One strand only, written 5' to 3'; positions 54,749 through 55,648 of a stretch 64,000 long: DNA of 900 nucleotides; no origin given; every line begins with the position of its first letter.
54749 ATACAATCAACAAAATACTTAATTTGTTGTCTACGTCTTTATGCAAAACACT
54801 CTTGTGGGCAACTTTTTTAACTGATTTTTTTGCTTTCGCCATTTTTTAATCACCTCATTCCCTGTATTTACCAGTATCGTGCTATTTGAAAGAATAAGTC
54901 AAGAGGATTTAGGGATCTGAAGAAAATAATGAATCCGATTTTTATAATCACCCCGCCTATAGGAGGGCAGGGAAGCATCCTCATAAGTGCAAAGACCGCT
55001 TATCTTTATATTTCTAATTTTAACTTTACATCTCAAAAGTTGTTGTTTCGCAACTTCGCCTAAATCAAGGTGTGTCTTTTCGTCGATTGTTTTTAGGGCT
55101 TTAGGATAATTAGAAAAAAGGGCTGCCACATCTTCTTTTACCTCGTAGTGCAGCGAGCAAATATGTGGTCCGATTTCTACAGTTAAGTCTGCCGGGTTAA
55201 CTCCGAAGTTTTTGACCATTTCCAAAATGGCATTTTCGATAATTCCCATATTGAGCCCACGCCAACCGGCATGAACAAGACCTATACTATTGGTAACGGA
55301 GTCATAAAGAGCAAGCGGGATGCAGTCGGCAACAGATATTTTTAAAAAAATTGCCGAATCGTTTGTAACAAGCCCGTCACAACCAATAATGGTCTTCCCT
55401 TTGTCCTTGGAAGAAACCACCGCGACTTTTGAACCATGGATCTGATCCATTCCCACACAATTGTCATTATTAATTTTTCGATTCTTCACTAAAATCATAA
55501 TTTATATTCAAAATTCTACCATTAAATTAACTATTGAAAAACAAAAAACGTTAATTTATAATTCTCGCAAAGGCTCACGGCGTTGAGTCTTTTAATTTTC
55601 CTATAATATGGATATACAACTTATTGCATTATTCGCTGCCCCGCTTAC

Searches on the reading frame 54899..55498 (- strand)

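Call 65: search_protein_families(library=pfam, proteins=[window:54899-55498:-], max_evalue=0.001)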
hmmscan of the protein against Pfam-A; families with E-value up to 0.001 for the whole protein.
window:54899-55498:- (199 aa): 1 family
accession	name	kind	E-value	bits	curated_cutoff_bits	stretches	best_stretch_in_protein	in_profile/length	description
PF02578.20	Cu-oxidase_4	-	3.7e-49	167.7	22.9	1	5-184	37-227/238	Multi-copper polyphenol oxidoreductase laccase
